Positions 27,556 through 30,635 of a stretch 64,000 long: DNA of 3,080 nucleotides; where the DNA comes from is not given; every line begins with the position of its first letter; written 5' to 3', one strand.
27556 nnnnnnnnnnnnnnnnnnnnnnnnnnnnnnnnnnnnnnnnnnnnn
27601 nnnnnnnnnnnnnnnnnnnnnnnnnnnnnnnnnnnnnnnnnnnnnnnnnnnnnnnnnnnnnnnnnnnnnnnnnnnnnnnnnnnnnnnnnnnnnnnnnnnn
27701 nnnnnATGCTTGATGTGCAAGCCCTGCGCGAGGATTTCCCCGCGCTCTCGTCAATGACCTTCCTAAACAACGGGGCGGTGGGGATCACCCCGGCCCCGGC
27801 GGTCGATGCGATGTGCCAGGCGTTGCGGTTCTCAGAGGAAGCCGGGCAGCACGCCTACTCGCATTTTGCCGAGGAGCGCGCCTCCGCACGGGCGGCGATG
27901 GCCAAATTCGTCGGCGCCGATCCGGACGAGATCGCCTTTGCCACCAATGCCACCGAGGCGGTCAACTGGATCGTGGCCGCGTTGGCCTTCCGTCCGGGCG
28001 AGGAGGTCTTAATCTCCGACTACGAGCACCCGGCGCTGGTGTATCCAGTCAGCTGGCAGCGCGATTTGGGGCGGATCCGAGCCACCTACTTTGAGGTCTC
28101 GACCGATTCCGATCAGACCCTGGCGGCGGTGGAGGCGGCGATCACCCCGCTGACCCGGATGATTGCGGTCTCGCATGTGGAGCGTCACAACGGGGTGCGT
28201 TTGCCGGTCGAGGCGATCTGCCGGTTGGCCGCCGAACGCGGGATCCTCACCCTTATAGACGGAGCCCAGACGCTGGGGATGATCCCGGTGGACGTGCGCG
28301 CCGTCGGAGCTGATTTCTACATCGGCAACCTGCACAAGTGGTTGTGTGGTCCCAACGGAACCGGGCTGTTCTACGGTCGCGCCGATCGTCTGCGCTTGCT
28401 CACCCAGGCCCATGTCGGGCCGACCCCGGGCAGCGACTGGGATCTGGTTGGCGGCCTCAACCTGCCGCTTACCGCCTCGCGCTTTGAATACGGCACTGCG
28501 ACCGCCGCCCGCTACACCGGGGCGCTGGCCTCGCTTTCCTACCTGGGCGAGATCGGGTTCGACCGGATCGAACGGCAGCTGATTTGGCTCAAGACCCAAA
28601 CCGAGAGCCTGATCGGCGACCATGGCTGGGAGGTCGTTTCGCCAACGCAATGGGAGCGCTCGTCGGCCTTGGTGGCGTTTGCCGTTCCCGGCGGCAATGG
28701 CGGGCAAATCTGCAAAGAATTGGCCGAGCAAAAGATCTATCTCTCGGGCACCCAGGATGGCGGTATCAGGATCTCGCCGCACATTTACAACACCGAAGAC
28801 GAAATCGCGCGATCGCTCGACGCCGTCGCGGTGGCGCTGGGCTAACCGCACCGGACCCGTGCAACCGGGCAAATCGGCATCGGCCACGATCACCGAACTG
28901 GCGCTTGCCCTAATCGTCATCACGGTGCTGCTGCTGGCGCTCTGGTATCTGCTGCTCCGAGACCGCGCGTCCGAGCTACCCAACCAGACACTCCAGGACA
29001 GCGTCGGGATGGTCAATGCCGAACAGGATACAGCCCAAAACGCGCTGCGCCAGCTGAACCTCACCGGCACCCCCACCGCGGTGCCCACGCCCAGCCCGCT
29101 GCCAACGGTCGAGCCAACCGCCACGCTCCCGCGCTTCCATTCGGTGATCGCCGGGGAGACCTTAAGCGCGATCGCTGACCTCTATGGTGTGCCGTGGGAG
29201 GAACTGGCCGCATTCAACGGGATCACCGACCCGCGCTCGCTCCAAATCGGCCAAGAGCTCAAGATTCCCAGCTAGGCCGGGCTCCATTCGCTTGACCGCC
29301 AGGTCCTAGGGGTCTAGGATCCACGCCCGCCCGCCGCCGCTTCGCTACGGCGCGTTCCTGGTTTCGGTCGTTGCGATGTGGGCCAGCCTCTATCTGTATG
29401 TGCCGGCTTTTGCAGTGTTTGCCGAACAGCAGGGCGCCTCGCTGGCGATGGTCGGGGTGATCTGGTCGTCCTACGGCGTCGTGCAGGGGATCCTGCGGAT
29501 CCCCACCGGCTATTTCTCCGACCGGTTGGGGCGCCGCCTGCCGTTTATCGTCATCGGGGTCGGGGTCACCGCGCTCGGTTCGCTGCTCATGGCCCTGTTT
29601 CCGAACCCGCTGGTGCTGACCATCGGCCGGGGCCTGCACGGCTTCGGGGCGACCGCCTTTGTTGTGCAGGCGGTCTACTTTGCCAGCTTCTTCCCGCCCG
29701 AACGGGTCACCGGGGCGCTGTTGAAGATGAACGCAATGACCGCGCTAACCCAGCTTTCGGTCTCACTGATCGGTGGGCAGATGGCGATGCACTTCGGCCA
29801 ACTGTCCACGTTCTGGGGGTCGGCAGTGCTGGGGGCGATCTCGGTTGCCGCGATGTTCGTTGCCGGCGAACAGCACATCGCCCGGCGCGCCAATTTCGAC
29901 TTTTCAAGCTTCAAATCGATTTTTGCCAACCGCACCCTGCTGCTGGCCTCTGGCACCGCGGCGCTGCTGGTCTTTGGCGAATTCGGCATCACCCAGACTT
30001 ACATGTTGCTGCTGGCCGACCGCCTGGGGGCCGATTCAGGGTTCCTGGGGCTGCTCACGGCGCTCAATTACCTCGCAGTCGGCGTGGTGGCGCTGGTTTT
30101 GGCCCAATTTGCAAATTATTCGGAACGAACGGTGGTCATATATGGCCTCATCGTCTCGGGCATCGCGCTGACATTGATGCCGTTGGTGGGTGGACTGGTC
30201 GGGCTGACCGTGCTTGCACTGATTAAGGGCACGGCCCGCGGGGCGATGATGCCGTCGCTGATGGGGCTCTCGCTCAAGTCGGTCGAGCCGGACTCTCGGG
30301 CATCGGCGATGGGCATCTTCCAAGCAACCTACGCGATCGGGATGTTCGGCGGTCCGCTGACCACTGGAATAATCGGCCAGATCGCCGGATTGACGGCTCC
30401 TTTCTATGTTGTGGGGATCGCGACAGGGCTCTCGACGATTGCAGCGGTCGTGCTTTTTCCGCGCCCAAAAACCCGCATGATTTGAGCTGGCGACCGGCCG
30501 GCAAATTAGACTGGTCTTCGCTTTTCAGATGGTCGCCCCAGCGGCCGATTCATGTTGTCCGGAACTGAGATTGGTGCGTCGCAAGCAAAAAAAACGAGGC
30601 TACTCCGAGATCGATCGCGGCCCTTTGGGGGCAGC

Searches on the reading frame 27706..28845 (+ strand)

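Call 26: search_protein_families(library=pfam, proteins=[window:27706-28845:+])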
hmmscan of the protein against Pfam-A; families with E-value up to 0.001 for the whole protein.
window:27706-28845:+ (379 aa): 4 families
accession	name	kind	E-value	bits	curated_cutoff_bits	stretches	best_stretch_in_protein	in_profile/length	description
PF00266.25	Aminotran_5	-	6.7e-50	170.5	21.5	1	19-368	2-369/371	Aminotransferase class-V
PF01041.23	DegT_DnrJ_EryC1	-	3.2e-07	30.4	19.8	1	63-192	31-152/360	DegT/DnrJ/EryC1/StrS aminotransferase family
PF00155.27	Aminotran_1_2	-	8.4e-06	25.6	19.7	1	58-187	44-187/361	Aminotransferase class I and II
PF22580.2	KYNU_C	-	0.00099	19.5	27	0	297-372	14-88/90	Kynureninase C-terminal domain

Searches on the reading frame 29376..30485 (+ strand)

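Call 26: search_protein_families(library=pfam, proteins=[window:29376-30485:+])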
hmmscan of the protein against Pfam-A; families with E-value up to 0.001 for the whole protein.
window:29376-30485:+ (369 aa): 1 family
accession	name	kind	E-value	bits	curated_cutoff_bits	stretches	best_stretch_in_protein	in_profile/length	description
PF07690.21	MFS_1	-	1.8e-41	142.7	33.4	2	3-216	10-231/347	Major Facilitator Superfamily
